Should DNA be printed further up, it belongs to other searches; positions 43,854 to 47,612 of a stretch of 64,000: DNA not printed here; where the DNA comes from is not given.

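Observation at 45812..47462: Unassigned ~550-aa N-terminal extension on the beta-class Mod methyltransferase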

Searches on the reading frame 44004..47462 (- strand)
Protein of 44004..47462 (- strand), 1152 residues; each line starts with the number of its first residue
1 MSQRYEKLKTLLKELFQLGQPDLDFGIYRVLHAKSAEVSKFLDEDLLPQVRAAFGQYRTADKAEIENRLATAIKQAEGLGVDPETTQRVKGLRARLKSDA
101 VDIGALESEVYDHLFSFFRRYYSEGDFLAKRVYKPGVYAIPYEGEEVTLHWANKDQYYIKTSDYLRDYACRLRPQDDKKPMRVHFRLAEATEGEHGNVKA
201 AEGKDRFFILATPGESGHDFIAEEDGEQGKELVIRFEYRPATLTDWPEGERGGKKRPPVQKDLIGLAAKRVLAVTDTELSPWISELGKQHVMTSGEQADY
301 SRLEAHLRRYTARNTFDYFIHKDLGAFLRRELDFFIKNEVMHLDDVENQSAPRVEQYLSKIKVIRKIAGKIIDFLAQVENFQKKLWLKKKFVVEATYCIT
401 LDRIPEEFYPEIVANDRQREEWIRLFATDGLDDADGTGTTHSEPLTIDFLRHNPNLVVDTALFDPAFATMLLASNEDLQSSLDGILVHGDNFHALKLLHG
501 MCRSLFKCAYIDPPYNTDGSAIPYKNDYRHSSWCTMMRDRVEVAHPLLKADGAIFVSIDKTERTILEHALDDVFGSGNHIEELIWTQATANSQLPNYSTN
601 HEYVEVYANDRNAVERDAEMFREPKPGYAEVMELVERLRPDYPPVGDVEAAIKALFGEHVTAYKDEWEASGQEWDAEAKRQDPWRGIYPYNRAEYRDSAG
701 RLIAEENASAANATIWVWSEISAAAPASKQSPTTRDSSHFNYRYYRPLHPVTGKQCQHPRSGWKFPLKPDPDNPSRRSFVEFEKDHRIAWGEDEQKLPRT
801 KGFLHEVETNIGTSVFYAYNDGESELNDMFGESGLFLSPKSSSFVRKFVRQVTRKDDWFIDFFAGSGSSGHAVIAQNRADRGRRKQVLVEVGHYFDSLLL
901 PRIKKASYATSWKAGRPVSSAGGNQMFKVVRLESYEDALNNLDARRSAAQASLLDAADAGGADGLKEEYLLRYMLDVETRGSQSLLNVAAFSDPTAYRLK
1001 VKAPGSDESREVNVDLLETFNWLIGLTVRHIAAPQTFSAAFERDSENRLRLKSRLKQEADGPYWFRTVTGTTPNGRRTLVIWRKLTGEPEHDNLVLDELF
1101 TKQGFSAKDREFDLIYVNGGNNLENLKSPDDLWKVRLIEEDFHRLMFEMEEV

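Call 6: search_protein_families(library=pfam, proteins=[window:44004-47462:-], max_evalue=0.1)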
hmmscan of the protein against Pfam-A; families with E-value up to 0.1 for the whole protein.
window:44004-47462:- (1152 aa): 1 family
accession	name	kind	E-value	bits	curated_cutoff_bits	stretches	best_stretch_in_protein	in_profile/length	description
PF01555.25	N6_N4_Mtase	-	5.7e-21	75.9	26.7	1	507-878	2-204/221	DNA methylase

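Call 7: search_protein_families(library=ncbifam, proteins=[window:44004-47462:-], max_evalue=0.1)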
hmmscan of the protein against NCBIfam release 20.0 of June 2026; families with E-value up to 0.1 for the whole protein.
window:44004-47462:- (1152 aa): 1 family
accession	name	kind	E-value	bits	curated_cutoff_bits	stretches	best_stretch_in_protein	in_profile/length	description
NF008572.0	PRK11524.1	equivalog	0.0024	17.1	292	1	485-559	16-87/294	adenine-specific DNA-methyltransferase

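Call 8: search_protein_families(library=padloc, proteins=[window:44004-47462:-], max_evalue=0.1)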
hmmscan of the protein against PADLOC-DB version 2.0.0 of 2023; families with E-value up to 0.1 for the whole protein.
window:44004-47462:- (1152 aa): 23 families
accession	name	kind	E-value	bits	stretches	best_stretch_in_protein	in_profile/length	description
PDLC03646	MTase_III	-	4.1e-191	635.4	3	4-609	3-596/1057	Type III methyltransferase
PDLC03638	MTase_III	-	6.8e-67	224.4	3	297-612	200-511/816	Type III methyltransferase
PDLC03644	MTase_III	-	2.9e-57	192.6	1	481-909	36-399/542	Type III methyltransferase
PDLC03634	MTase_III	-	5e-55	185.5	2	529-895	169-448/621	Type III methyltransferase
PDLC03641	MTase_III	-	3.8e-42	142.7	2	525-893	176-448/657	Type III methyltransferase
PDLC03640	MTase_III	-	4.4e-39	132.4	3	744-905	283-445/654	Type III methyltransferase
PDLC03636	MTase_III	-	1.3e-38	131.2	2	475-614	38-178/575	Type III methyltransferase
PDLC03637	MTase_III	-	2.2e-36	123.6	2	486-610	124-264/513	Type III methyltransferase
PDLC03635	MTase_III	-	1.5e-33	114.5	2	481-613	216-353/708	Type III methyltransferase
PDLC03642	MTase_III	-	7.2e-33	112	2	484-614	83-221/528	Type III methyltransferase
PDLC03639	MTase_III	-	1.3e-28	97.7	2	479-624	83-239/639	Type III methyltransferase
PDLC03278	MTase_II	-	1.3e-21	75.5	2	494-632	9-143/390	Type II methyltransferase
PDLC03300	MTase_II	-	1.6e-16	58.3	2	527-623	80-177/302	Type II methyltransferase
PDLC03645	MTase_III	-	9.8e-16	55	2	486-576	142-240/709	Type III methyltransferase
PDLC03643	MTase_III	-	2e-15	54.9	2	821-891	196-266/465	Type III methyltransferase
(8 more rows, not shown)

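Call 10: search_solved_structures(query=window:44004-47462:-, max_evalue=1, show_alignments=1)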
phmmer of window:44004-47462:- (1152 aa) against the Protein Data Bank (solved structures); distinct sequences matched with E-value up to 1: 6.
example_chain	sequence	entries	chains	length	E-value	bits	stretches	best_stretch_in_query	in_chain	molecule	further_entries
4zcf_A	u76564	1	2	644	5.5e-30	107.1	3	525-612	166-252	Restriction endonuclease EcoP15I, modification subunit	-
6k0w_B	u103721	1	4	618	1.5e-25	92.4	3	529-614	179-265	Adenine specific DNA methyltransferase (Mod)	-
7dsu_A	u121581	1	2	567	4.1e-17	64.5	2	483-609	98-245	Mbo45V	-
1wnb_A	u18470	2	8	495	0.069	14.1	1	127-205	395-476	Putative betaine aldehyde dehydrogenase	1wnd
6ie4_A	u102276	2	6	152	0.45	11.4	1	628-667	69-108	Agenet domain-containing protein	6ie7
9cif_A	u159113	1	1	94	0.52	11.2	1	34-94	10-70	De novo designed troponin C 6306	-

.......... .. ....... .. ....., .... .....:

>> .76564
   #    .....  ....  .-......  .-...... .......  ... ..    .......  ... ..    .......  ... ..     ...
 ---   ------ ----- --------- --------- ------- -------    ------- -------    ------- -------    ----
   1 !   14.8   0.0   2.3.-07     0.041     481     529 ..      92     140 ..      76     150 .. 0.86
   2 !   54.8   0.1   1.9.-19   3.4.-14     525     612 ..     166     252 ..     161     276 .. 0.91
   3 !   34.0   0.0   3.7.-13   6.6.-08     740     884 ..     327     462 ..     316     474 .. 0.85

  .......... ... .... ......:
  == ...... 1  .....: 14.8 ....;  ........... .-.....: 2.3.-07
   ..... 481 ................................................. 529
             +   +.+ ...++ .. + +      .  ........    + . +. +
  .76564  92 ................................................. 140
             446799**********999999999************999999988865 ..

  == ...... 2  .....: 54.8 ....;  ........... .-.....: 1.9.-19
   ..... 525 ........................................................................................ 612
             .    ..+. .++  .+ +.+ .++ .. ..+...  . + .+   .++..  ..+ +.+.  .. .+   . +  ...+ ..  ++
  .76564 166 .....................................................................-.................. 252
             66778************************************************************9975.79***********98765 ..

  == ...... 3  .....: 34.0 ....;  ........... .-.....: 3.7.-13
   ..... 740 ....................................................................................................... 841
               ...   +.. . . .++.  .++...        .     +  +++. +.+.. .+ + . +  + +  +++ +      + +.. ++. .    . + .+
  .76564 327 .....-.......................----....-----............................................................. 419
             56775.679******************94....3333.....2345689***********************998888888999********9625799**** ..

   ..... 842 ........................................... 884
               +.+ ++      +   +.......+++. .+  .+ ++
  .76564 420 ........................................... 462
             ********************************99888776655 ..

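Call 63: predict_structure(alignment_id=A2)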
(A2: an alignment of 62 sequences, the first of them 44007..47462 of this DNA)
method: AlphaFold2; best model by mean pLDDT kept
length: 1152 residues; sequences in the alignment: 62
mean_pLDDT: 82.8   pTM: 0.79
mean pLDDT of the five models: 82.8, 82.1, 80.3, 79.1, 77.3
residues with pLDDT >= 90: 469; 70-90: 481; 50-70: 144; < 50: 58
segments of 3 or more residues with pLDDT < 50: 138-151, 190-193, 197-199, 518-528, 589-596, 728-730, 767-769, 771-773
pLDDT, mean of each block of 10 residues (from residue 1): 83 80 61 83 85 71 78 85 84 76 81 91 74 57 45 68 63 80 79 47 74 83 86 89 91 91 94 92 94 81 89 64 89 87 76 81 91 90 91 97 97 97 92 63 92 95 95 94 96 92 94 67 49 84 95 92 88 93 68 48 90 82 72 81 85 84 72 69 61 85 90 86 58 66 76 84 59 57 82 86 72 65 91 85 89 94 95 94 96 90 96 90 93 90 86 78 80 86 89 93 76 95 95 96 95 94 96 94 96 96 71 93 89 92 85 37
secondary structure, 60 per line:
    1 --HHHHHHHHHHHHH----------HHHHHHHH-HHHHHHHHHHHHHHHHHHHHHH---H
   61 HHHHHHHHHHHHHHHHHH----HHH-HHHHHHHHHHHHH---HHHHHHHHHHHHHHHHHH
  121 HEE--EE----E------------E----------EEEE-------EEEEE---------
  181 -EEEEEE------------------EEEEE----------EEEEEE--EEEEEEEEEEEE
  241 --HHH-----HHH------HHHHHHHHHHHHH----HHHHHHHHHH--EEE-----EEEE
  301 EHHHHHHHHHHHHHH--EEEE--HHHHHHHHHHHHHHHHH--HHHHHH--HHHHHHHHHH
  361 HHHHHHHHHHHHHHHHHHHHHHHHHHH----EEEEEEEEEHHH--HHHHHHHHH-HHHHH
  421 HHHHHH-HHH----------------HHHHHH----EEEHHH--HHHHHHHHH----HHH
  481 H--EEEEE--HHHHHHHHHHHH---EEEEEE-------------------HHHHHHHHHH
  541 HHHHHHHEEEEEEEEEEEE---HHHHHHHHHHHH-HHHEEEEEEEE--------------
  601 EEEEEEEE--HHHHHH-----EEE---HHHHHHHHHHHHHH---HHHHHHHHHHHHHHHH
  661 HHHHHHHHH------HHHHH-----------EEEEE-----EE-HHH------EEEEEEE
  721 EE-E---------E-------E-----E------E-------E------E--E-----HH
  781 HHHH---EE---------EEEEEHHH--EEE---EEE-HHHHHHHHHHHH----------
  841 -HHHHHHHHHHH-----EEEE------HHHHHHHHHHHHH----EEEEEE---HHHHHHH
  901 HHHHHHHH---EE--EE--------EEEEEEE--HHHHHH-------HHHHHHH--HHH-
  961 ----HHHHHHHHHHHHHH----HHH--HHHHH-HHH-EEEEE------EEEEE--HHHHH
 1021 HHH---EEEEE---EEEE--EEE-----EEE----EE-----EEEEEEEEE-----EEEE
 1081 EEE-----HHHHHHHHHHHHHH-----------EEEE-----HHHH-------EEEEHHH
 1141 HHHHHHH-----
elements in order (helices of 4 or more, strands of 3 or more residues): H3-15 H26-33 H35-56 H60-78 H87-99 H103-121 E156-159 E167-171 E182-187 E206-210 E221-226 E229-240 H260-272 H277-286 E289-291 E297-301 H302-315 E318-321 H324-340 H343-348 H351-387 E392-400 H406-414 H416-426 H447-452 E457-459 H465-473 H478-481 E484-488 H491-502 E506-511 H531-547 E548-559 H563-574 E579-586 E601-608 H611-616 E622-624 H628-641 H645-669 H676-680 E692-696 E714-722 H779-784 E799-803 E809-811 E815-817 H819-830 H842-852 E858-861 H868-880 E885-890 H894-908 E926-932 H935-940 H948-954 H965-978 H988-992 E998-1002 E1009-1013 H1016-1023 E1027-1031 E1035-1038 E1041-1043 E1049-1051 E1063-1071 E1077-1083 H1089-1102 E1114-1117 H1123-1126 E1134-1137 H1138-1147
